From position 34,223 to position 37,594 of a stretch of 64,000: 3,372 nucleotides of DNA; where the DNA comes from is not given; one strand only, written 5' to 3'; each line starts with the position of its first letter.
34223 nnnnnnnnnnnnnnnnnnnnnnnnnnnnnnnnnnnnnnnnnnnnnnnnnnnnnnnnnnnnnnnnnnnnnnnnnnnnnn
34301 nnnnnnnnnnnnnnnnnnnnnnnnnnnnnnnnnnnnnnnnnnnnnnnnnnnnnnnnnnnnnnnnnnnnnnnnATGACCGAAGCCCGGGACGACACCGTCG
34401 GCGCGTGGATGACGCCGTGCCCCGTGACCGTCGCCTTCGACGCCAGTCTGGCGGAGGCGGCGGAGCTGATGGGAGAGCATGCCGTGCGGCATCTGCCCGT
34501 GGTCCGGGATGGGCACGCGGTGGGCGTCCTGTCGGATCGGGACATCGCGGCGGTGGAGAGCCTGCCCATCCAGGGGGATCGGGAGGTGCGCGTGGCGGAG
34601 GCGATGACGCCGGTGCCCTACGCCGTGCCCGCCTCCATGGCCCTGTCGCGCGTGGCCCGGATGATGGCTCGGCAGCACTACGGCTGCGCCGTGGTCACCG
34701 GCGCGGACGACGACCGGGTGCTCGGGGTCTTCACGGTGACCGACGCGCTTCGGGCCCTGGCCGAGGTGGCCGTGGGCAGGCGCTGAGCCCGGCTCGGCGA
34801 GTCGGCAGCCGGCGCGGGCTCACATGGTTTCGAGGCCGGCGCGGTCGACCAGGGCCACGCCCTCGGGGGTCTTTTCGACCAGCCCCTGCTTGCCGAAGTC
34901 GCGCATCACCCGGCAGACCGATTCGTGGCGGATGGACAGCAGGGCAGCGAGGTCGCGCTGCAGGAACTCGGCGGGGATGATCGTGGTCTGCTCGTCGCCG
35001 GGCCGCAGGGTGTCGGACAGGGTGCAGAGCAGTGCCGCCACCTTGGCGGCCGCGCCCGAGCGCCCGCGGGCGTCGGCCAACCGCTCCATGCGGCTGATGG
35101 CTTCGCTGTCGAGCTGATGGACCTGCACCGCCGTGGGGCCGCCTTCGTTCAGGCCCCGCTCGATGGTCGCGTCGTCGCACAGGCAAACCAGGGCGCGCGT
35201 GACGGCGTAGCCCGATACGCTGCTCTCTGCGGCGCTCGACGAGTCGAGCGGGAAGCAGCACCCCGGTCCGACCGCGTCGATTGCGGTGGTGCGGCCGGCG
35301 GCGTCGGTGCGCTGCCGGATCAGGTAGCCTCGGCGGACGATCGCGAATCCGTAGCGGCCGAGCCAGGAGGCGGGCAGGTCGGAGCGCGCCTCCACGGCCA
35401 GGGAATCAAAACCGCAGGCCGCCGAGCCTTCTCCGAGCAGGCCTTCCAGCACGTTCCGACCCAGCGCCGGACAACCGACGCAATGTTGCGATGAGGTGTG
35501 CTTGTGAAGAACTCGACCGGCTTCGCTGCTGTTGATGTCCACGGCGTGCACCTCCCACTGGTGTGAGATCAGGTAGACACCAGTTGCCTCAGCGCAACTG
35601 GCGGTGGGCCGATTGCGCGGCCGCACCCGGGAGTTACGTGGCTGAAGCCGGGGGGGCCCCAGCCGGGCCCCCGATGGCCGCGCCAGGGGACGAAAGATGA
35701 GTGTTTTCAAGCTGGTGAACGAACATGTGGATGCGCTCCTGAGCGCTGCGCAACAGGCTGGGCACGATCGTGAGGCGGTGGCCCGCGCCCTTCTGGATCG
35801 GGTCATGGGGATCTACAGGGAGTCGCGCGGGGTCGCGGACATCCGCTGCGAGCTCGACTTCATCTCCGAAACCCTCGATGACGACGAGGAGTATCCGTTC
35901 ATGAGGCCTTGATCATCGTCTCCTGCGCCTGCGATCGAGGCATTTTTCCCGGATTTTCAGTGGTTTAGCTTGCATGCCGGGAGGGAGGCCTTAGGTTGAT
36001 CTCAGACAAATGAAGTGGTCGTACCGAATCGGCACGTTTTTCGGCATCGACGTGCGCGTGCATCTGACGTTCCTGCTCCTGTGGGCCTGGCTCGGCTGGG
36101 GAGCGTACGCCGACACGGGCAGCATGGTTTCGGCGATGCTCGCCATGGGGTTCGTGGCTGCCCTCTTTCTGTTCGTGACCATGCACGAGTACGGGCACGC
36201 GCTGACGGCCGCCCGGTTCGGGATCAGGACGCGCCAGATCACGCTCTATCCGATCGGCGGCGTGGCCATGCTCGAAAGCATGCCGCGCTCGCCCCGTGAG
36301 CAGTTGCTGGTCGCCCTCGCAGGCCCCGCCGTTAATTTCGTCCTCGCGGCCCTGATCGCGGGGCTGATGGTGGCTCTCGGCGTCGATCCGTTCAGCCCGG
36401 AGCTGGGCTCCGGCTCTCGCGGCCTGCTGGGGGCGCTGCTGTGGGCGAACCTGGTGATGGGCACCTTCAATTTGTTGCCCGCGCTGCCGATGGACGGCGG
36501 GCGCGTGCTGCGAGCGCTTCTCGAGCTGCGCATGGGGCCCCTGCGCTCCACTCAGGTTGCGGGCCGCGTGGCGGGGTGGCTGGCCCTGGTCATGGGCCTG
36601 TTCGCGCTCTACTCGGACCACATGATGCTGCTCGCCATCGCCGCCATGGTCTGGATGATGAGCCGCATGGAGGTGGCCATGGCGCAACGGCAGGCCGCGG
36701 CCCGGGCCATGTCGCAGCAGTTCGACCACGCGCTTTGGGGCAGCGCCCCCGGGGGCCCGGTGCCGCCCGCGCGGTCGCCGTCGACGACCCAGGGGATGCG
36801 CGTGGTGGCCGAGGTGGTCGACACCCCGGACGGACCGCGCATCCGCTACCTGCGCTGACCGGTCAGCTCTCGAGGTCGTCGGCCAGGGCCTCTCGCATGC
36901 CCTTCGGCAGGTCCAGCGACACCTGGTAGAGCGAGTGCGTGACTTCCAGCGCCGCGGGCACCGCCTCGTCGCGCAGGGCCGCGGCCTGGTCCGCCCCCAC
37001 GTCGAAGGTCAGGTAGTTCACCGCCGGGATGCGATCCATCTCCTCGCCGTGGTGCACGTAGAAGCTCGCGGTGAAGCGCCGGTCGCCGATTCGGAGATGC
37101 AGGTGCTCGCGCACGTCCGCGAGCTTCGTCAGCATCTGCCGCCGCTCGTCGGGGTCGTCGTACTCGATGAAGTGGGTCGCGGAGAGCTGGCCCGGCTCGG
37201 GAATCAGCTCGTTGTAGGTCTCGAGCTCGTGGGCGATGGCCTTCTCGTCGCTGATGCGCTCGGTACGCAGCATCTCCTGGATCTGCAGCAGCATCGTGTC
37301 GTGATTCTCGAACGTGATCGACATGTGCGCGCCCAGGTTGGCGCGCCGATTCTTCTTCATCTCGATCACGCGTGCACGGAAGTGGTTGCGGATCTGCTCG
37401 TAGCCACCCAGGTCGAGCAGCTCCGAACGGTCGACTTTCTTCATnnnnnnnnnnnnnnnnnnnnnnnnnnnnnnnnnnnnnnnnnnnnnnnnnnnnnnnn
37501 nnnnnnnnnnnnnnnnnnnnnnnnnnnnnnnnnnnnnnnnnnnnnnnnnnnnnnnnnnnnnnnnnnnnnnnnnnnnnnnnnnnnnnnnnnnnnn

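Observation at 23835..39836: A 16-kb island dense in oxygen/redox/energy-stress sensing and defence genes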

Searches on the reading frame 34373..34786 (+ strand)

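Call 8: search_protein_families(library=pfam, proteins=[window:34373-34786:+], max_evalue=0.01)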
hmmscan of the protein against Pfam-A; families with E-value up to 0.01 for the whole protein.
window:34373-34786:+ (137 aa): 1 family
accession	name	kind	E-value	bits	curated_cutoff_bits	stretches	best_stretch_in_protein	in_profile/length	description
PF00571.33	CBS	-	1.5e-26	92.9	24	2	9-60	1-53/57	CBS domain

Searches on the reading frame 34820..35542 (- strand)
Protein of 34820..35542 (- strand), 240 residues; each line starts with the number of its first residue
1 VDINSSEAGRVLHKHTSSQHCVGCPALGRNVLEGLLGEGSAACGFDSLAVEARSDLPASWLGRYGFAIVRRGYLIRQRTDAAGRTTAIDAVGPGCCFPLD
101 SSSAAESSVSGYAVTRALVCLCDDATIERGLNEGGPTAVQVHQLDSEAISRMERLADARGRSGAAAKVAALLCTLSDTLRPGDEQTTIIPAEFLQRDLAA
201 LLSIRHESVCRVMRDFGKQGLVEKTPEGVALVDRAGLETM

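Call 49: find_related_loci(query=A1, collection=metagenome_contigs, flank=10000)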
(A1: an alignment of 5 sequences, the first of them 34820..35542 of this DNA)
Query A1 (240 aa) in metagenome_contigs; peptide patterns used: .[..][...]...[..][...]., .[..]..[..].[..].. (x = any residue, [..] = any of these).
600 stretches matched a pattern (row limit reached: there are more); 13 encode a relative of the query (tblastn E <= 1e-3); 12 distinct loci.
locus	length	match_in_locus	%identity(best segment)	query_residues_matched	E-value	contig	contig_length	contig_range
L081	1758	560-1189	67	30-240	2e-94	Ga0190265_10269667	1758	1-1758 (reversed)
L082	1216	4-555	68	56-240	1e-86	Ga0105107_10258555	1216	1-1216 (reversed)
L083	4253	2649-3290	59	30-240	3e-75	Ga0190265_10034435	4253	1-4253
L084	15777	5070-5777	75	7-240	3e-117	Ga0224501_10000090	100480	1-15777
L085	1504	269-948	66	18-240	2e-61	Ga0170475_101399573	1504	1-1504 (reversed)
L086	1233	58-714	44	18-240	5e-56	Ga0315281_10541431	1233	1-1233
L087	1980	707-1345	45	21-238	6e-54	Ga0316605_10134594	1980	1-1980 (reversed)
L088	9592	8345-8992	42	21-239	2e-48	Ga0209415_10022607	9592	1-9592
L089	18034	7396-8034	43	21-238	9e-47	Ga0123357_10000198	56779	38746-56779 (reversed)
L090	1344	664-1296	43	15-231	9e-48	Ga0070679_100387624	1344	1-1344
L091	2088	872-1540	42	11-238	7e-46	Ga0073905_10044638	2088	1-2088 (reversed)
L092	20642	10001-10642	41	21-240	4e-44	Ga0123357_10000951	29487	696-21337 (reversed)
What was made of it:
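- Tried and rejected: Metagenome scan with the FnrL alignment: it returned mostly contigs shorter than 5 kb (call 49).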

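Call 56: find_homologous_proteins(query=window:34820-35542:-, max_evalue=0.00001)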
Query window:34820-35542:- (240 aa): 136 proteins with E <= 0.00001 among 2987 candidates; the best 120 are listed.
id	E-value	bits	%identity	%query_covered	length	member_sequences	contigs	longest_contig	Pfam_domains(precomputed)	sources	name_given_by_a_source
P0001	6.9e-152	521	100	100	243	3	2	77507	PF13545.13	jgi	jgi:CRP-like cAMP-binding protein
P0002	9.5e-120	416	81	97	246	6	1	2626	PF13545.13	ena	-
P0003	2.1e-102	359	68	99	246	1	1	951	PF12802.14,PF13545.13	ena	-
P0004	1.1e-99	351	69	98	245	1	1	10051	PF12802.14,PF13545.13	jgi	-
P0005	3.2e-99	349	72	93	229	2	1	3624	PF13545.13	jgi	jgi:CRP-like cAMP-binding protein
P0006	4.4e-99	349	70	95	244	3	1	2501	PF13545.13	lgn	-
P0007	7.4e-99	348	69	95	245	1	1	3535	PF13545.13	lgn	-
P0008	1.2e-98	347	72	95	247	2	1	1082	PF12802.14,PF13545.13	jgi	jgi:CRP-like cAMP-binding protein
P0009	2.1e-98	346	67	98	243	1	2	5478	PF13545.13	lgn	-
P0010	4.3e-98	345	72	93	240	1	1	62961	PF13545.13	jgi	jgi:hypothetical protein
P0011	7.9e-98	344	69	95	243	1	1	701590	PF13545.13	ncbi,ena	-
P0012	7.8e-97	341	69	95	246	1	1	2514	PF13545.13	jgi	jgi:hypothetical protein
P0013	8.3e-95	335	70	93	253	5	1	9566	PF13545.13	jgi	jgi:CRP-like cAMP-binding protein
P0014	1.3e-94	334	66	99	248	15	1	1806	PF13545.13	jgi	jgi:CRP-like cAMP-binding protein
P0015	4.3e-94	332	69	94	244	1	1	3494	PF13545.13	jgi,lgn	jgi:CRP-like cAMP-binding protein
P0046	4.7e-72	260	58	88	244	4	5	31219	PF13545.13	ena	-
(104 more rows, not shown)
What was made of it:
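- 34820..35542 (-): FnrL, a 240-aa divergent CRP/FNR-fold regulator. Four co-varying Cys (C21, C24, C43, C120) and recognition helix RHESVCR. Family of 136 clusters (call 56).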

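Call 57: find_encoding_contigs(protein=P0010, flank=10000, max_places=2)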
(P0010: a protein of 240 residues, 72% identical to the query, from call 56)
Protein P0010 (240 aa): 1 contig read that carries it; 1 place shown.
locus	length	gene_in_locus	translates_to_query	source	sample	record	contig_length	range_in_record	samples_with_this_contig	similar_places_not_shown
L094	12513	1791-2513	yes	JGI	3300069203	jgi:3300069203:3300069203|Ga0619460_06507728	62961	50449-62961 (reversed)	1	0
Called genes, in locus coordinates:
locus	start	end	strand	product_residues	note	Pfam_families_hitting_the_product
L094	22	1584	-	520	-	PF06762:LMF1, PF25179:LMF1_C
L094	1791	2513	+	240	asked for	PF13545:HTH_Crp_2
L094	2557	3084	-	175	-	PF00571:CBS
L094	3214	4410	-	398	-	PF11563:Protoglobin, PF00512:HisKA, PF13581:HATPase_c_2 (weak), PF02518:HATPase_c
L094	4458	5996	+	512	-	PF00072:Response_reg, PF00989:PAS (weak), PF08448:PAS_4, PF00512:HisKA, PF13581:HATPase_c_2 (weak), PF02518:HATPase_c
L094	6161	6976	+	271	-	PF02405:MlaE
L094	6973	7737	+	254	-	PF00005:ABC_tran, PF13304:AAA_21 (faint)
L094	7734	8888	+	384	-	PF02470:MlaD, PF28544:Helical_needle (faint)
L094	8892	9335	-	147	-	PF00582:Usp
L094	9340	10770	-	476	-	PF00072:Response_reg, PF00158:Sigma54_activat, PF14532:Sigma54_activ_2, PF07728:AAA_5 (weak), PF25601:AAA_lid_14, PF02954:HTH_8, PF13384:HTH_23 (weak)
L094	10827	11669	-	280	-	PF04542:Sigma70_r2, PF04539:Sigma70_r3 (weak), PF04545:Sigma70_r4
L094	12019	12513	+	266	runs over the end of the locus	PF00571:CBS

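Call 58: find_encoding_contigs(protein=P0011, flank=10000, max_places=2)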
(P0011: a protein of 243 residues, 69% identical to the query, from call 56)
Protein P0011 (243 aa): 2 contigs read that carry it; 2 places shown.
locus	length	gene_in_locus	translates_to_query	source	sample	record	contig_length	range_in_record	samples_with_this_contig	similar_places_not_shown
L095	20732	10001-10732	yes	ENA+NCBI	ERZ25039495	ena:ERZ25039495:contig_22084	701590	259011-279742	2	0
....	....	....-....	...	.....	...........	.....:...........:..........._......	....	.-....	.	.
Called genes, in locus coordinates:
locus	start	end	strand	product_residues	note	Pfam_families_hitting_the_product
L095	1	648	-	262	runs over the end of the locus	PF02146:SIR2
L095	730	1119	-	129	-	PF01243:PNPOx_N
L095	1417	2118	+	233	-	PF04298:Zn_peptidase_2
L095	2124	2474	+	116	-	-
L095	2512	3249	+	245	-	-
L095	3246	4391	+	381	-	PF00012:HSP70, PF06723:MreB_Mbl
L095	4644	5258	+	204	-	-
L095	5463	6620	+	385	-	PF01808:AICARFT_IMPCHas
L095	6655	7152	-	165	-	-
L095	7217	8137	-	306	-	PF02163:Peptidase_M50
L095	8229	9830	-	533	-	PF06762:LMF1, PF25179:LMF1_C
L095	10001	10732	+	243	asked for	PF13545:HTH_Crp_2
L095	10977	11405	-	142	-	PF00571:CBS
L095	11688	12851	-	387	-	PF11563:Protoglobin, PF00512:HisKA, PF02518:HATPase_c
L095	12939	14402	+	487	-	PF00072:Response_reg, PF00989:PAS, PF08448:PAS_4, PF00512:HisKA, PF02518:HATPase_c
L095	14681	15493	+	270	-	PF02405:MlaE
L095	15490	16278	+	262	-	PF00005:ABC_tran, PF13304:AAA_21 (weak)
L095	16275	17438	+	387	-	PF02470:MlaD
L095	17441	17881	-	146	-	PF00582:Usp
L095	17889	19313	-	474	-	PF00072:Response_reg, PF00158:Sigma54_activat, PF13191:AAA_16 (weak), PF14532:Sigma54_activ_2, PF00004:AAA (weak), PF07728:AAA_5 (weak), PF25601:AAA_lid_14, PF02954:HTH_8, +1 more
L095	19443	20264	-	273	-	PF04542:Sigma70_r2, PF04539:Sigma70_r3 (weak), PF04545:Sigma70_r4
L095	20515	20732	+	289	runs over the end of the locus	PF00571:CBS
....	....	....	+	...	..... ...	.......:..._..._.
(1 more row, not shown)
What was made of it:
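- L094 and L095 keep the order and orientation from the Fe-S CBS gene to FnrL (calls 57, 58).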

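Call 59: find_encoding_contigs(protein=P0046, flank=10000, max_places=2)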
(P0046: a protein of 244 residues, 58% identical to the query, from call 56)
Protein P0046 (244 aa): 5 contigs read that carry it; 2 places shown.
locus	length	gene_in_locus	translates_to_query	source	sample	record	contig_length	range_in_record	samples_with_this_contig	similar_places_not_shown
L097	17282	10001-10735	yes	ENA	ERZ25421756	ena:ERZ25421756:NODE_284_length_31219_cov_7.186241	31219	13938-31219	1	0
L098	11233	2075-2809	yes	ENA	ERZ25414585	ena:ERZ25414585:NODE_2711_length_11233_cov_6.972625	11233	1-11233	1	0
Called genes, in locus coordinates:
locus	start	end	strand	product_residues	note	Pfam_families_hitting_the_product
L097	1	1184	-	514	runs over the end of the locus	-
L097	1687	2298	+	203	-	-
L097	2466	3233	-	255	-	PF00205:TPP_enzyme_M (faint), PF02146:SIR2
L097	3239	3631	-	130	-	PF01243:PNPOx_N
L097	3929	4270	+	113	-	-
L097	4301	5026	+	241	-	PF00072:Response_reg (faint), PF07238:PilZ (weak)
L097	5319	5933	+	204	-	-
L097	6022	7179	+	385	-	PF01808:AICARFT_IMPCHas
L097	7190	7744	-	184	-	PF00293:NUDIX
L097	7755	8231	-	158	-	-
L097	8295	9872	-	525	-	PF06762:LMF1, PF25179:LMF1_C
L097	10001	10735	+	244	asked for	PF13545:HTH_Crp_2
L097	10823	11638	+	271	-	PF02405:MlaE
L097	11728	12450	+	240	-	PF00005:ABC_tran, PF13304:AAA_21 (weak)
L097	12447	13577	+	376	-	PF02470:MlaD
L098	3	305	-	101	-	?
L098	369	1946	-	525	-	PF06762:LMF1, PF25179:LMF1_C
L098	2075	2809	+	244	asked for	PF13545:HTH_Crp_2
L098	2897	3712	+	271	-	PF02405:MlaE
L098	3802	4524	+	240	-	PF00005:ABC_tran, PF13304:AAA_21 (weak)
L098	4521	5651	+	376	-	PF02470:MlaD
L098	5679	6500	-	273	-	PF04542:Sigma70_r2, PF04545:Sigma70_r4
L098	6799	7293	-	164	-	-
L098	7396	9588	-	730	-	PF03412:Peptidase_C39, PF00664:ABC_membrane, PF00005:ABC_tran, PF02463:SMC_N (faint)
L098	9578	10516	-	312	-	PF25973:BSH_CzcB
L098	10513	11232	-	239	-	?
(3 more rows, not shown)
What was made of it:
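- On Mobile genomic island: The block and its left flank are syntenic in relatives (calls 57-59).
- Checked: The left flank (a C39 ABC exporter) is also syntenic in a relative (call 59).
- The left flank (C39 ABC exporter) is syntenic in L098 (call 59).
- Tried and rejected: It was corrected by the FnrL-anchored look-ups (calls 56-59).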

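Call 70: predict_structure(alignment_id=A2)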
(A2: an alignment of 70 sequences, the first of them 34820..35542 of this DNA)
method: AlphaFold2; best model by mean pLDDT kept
length: 240 residues; sequences in the alignment: 70
mean_pLDDT: 87.7   pTM: 0.82
mean pLDDT of the five models: 87.7, 87.0, 87.1, 86.9, 86.7
residues with pLDDT >= 90: 165; 70-90: 47; 50-70: 14; < 50: 14
segments of 3 or more residues with pLDDT < 50: 8-18
pLDDT, mean of each block of 10 residues (from residue 1): 48 44 82 83 92 94 92 95 91 93 68 97 93 91 91 94 97 92 80 97 98 98 97 94
secondary structure, 60 per line:
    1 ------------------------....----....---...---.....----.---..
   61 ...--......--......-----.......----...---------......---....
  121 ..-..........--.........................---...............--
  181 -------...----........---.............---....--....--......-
elements in order: H25-28 H33-36 E46-50 H59-63 E66-71 E74-79 E85-91 E96-98 E108-113 E117-122 H124-133 H136-160 H164-178 E188-190 H195-202 H206-218 E222-225 E228-231 H234-239
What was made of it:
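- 34820..35542 (-): AF2 model pLDDT 87.7 (call 70).
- On FNR ([4Fe-4S] CRP-family O2 sensor): AF2 model pLDDT 87.7, pTM 0.82 (call 70).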

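Call 72: fold_search(model_id=the predicted structure, library=pdb)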
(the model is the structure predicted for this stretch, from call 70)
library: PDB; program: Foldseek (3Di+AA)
matches with E <= 10: 1800; with E <= 0.001: 293
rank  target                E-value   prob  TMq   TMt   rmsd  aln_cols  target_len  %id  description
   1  5w5a_B                1.1e-10  1.00  0.35  0.37  13.1       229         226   20  Crystal structure of Mycobacterium tuberculosis CRP-FNR family transcription factor Cmr (Rv1675c) (released 2017-12-13)
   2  4ev0_A                1.4e-10  1.00  0.33  0.37  13.3       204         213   21  Crystal Structure of Thermus thermophilus Catabolite Activator Protein (released 2012-06-20)
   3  5w5b                  2.9e-10  1.00  0.36  0.38  13.5       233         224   19  Crystal structure of Mycobacterium tuberculosis CRP-FNR family transcription factor Cmr (Rv1675c), truncated construct (released 2017-12-13)
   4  3e5x_D                4.2e-10  1.00  0.40  0.43  12.2       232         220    9  OCPA complexed CprK (released 2008-12-09)
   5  4ev0_D                5.3e-10  1.00  0.33  0.36  13.6       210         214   21  Crystal Structure of Thermus thermophilus Catabolite Activator Protein (released 2012-06-20)
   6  3r6s_A                6.3e-10  1.00  0.37  0.39  13.5       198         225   16  Crystal structure of GlxR transcription factor from Corynebacterium glutamicum with cAMP (released 2012-03-28)
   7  2xgx_A                6.3e-10  1.00  0.37  0.41  13.0       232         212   12  Crystal structure of transcription factor NtcA from Synechococcus elongatus (mercury derivative) (released 2010-08-18)
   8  2xko_A                6.7e-10  1.00  0.36  0.41  12.9       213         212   13  Crystal structure of the complex of NtcA with its transcriptional co- activator PipX (released 2010-08-18)
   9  2xgx_B                6.7e-10  1.00  0.37  0.41  13.0       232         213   13  Crystal structure of transcription factor NtcA from Synechococcus elongatus (mercury derivative) (released 2010-08-18)
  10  3e5u_D                7.5e-10  1.00  0.39  0.42  11.9       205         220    9  OCPA complexed CprK (C200S) (released 2008-09-30)
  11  3i54_D                8.0e-10  1.00  0.37  0.38  13.6       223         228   18  Crystal structure of MtbCRP in complex with cAMP (released 2009-09-08)
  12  3h3u_A                8.5e-10  1.00  0.36  0.39  13.8       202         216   16  Crystal structure of CRP (cAMP receptor Protein) from Mycobacterium tuberculosis (released 2010-02-02)
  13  4byy_A                9.0e-10  1.00  0.35  0.36  13.0       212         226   15  Apo GlxR (released 2014-07-30)
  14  2xkp_B                9.5e-10  1.00  0.37  0.42  13.1       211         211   12  NtcA from Synechococcus elongatus: active and inactive (released 2010-08-18)
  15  3e6d_A                1.0e-09  1.00  0.36  0.41  13.1       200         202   12  Crystal Structure of CprK C200S (released 2008-09-30)
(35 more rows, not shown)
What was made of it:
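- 34820..35542 (-): Foldseek top hits are all CRP/FNR proteins (call 72).
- On FNR ([4Fe-4S] CRP-family O2 sensor): The Foldseek top 50 are all CRP/FNR-family proteins, including A. fischeri FNR, at probability 1.00 (call 72).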

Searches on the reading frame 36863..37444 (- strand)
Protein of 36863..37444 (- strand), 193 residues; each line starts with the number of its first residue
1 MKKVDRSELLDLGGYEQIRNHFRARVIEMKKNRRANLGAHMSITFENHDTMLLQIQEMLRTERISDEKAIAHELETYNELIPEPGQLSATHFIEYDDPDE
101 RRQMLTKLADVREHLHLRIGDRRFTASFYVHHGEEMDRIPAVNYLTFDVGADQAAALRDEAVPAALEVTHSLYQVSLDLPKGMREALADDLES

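Call 8: search_protein_families(library=pfam, proteins=[window:36863-37444:-], max_evalue=0.01)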
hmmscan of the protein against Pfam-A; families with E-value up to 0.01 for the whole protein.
window:36863-37444:- (193 aa): 1 family
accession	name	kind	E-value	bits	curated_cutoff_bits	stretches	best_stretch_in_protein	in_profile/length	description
PF12007.14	DUF3501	-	5.7e-59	199.7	25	1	3-191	1-187/187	Protein of unknown function (DUF3501)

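Call 10: search_protein_families(library=ncbifam, proteins=[window:36863-37444:-], max_evalue=0.001)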
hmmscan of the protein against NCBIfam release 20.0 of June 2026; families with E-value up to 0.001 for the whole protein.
window:36863-37444:- (193 aa): 0 families

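Call 68: search_dna_similar(query=window:36863-37444:-, collection=plasmids, mode=protein, max_rows=12)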
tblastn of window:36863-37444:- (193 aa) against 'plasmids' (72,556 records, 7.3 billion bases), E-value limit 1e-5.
Records with a match: 4; places in all: 4; records where one place covers at least 80% of the query: 4.
Best place of each record, by identity: <60% 4.
By first word of the organism name: Burkholderia 4.
By predicted mobility (MOB-suite, as given by PLSDB): non-mobilizable 4.
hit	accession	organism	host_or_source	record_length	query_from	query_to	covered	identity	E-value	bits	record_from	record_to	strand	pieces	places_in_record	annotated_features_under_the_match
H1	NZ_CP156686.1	Burkholderia stagnalis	Bacterial cells,soils collected in ...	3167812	4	175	89%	36.2%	2e-20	95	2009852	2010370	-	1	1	none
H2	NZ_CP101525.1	Burkholderia arboris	mixed culture,soil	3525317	6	161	81%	37.3%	1e-19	93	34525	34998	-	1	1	none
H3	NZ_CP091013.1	Burkholderia cenocepacia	-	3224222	6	162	81%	36.4%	2e-17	86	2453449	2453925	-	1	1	none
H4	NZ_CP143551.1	Burkholderia multivorans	Homo sapiens,bronchoalveolar lavage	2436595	6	161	81%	36.0%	2e-19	92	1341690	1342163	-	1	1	none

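Call 69: get_annotated_region(hit=H1, flank=4000)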
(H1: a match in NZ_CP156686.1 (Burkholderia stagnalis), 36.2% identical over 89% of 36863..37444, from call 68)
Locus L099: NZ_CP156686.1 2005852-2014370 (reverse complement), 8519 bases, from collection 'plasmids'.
description: Burkholderia stagnalis strain YJ-2 plasmid plas1, complete sequence
organism: Burkholderia stagnalis (NCBI taxid 1503054)
taxonomy: Bacteria; Pseudomonadota; Betaproteobacteria; Burkholderiales; Burkholderiaceae; Burkholderia; Burkholderia stagnalis
host: -; source: Bacterial cells,soils collected in Guangdong Province, China; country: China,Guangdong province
typing (MOB-suite, as given by PLSDB): non-mobilizable
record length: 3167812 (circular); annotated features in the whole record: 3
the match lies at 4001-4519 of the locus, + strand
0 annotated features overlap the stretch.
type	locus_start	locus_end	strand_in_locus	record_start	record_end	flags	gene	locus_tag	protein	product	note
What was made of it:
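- Tried and rejected: DUF3501 context in annotated plasmids: only unannotated Burkholderia chromids turned up, a dead end (calls 68, 69).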
